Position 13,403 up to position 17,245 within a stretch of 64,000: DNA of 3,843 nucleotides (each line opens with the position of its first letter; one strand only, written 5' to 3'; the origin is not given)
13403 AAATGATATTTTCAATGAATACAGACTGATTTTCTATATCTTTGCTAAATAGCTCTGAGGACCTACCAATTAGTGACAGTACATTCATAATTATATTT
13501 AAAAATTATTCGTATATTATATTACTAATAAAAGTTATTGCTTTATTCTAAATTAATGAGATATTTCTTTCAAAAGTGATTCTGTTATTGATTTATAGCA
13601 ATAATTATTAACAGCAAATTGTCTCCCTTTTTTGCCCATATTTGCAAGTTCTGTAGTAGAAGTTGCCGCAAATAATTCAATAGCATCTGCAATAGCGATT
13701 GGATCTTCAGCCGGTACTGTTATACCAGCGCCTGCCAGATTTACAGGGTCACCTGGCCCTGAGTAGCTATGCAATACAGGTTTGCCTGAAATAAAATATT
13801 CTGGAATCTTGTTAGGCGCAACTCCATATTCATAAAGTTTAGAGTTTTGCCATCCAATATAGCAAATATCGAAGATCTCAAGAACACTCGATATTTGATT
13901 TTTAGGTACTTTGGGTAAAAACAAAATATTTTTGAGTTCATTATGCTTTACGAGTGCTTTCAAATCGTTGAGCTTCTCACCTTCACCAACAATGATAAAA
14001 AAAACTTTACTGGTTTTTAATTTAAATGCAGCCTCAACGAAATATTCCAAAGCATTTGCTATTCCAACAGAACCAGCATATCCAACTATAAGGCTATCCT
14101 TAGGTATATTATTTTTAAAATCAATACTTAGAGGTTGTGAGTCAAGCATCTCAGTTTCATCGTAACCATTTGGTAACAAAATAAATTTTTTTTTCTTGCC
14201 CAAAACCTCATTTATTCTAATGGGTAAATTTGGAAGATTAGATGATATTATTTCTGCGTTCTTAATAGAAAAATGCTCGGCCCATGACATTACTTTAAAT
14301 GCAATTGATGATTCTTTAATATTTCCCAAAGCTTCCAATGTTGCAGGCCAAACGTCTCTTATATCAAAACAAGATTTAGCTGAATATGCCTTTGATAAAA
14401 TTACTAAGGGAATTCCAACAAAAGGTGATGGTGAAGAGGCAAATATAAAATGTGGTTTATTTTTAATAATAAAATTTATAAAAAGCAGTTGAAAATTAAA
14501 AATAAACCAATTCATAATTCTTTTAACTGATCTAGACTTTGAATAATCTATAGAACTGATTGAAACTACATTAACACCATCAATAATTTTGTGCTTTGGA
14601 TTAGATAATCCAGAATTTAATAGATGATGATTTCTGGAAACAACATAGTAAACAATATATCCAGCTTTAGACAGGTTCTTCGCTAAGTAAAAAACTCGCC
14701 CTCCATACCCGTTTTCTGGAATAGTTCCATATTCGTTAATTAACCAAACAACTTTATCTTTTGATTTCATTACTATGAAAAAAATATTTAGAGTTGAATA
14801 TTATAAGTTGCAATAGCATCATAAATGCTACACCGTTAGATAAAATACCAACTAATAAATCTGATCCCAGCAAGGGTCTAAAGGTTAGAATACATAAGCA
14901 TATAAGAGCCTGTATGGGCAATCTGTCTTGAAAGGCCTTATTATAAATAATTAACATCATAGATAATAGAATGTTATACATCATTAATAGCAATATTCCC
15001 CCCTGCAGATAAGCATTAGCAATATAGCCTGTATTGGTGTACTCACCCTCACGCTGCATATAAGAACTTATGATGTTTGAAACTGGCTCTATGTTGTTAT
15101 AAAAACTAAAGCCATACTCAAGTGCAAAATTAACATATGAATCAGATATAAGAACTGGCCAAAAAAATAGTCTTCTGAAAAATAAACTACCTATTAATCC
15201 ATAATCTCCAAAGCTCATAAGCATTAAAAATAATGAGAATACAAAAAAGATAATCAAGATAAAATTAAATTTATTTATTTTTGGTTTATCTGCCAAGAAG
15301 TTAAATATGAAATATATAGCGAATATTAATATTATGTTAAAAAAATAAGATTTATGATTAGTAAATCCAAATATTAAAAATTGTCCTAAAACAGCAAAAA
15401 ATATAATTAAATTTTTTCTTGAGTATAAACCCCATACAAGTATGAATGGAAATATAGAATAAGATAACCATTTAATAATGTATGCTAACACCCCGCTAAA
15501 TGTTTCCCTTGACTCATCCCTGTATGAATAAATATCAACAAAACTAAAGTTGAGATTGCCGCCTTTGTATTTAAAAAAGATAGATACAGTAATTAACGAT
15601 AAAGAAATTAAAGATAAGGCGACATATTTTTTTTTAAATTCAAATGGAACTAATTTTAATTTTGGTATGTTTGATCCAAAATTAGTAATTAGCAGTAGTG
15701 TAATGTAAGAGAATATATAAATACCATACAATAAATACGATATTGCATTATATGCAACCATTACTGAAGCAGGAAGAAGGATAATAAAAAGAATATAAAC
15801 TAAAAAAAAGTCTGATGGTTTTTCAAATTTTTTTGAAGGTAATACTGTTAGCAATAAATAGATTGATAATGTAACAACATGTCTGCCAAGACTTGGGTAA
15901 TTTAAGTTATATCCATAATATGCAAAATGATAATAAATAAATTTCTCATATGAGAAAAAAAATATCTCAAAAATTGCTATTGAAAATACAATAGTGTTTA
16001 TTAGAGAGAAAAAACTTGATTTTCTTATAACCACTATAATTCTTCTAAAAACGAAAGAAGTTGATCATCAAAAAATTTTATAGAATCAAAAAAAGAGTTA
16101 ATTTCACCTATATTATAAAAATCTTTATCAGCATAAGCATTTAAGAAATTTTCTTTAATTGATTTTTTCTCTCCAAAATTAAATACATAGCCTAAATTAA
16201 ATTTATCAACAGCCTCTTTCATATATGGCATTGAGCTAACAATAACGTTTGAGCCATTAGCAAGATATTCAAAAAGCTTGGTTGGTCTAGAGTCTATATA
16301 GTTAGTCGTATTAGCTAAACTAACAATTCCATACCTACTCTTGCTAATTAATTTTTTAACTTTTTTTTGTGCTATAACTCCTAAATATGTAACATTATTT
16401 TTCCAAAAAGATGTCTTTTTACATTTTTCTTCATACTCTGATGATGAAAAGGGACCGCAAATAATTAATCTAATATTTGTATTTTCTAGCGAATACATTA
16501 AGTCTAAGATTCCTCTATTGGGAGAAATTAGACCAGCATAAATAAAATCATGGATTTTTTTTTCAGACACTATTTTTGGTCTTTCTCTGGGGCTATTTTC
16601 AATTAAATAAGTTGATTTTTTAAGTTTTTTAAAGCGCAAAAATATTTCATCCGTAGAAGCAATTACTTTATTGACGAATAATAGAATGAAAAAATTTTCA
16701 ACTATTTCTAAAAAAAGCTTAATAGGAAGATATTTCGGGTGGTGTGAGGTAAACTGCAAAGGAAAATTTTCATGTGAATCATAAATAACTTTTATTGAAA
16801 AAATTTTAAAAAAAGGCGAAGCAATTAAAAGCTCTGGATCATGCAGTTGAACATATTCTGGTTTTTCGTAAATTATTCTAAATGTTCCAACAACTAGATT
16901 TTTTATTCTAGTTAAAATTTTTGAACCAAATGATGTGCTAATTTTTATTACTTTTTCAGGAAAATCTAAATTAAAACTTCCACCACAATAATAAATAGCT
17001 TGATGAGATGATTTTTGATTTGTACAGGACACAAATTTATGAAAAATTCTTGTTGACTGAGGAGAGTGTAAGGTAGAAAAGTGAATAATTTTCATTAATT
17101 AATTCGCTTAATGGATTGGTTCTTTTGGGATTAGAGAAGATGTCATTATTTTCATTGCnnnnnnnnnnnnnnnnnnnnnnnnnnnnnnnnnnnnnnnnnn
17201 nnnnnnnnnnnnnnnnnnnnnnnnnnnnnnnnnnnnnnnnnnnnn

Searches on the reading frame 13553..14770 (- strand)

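Call 73: search_protein_families(library=pfam, proteins=[window:13553-14770:-], max_evalue=0.01)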
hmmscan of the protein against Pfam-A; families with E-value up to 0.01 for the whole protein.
window:13553-14770:- (405 aa): 2 families
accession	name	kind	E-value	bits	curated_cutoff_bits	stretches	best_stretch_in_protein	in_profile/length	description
PF00534.26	Glycos_transf_1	-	1.2e-13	51.5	26.4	1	216-384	5-171/172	Glycosyl transferases group 1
PF13692.12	Glyco_trans_1_4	-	3.4e-12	47.3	27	1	228-365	3-137/142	Glycosyl transferases group 1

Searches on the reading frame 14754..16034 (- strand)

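Call 28: search_protein_families(library=pfam, proteins=[window:14754-16034:-], max_evalue=0.00001)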
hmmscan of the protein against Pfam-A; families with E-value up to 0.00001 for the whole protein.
window:14754-16034:- (426 aa): 0 families

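Call 73: search_protein_families(library=pfam, proteins=[window:14754-16034:-], max_evalue=0.01)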
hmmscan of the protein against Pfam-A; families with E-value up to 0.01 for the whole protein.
window:14754-16034:- (426 aa): 1 family
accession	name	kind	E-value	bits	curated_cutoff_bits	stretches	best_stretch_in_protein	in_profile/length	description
PF11992.13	TgpA_N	-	0.007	15.8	30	0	232-404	25-135/333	TgpA N-terminal domain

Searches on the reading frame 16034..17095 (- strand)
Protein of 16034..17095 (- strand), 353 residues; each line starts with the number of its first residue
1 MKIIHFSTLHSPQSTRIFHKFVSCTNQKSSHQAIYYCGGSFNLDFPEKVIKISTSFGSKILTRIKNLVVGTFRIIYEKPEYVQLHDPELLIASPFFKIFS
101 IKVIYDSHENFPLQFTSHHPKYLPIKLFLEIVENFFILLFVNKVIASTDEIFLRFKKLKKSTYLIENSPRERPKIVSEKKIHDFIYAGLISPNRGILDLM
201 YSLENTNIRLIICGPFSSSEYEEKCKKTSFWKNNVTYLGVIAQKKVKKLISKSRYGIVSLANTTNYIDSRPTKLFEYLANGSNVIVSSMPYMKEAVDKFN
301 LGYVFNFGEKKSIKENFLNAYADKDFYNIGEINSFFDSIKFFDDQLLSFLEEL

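Call 28: search_protein_families(library=pfam, proteins=[window:16034-17095:-], max_evalue=0.00001)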
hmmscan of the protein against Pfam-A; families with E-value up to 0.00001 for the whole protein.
window:16034-17095:- (353 aa): 1 family
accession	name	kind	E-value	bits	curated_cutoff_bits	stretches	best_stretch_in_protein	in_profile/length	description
PF00534.26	Glycos_transf_1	-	9.1e-10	38.8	26.4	1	170-325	4-160/172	Glycosyl transferases group 1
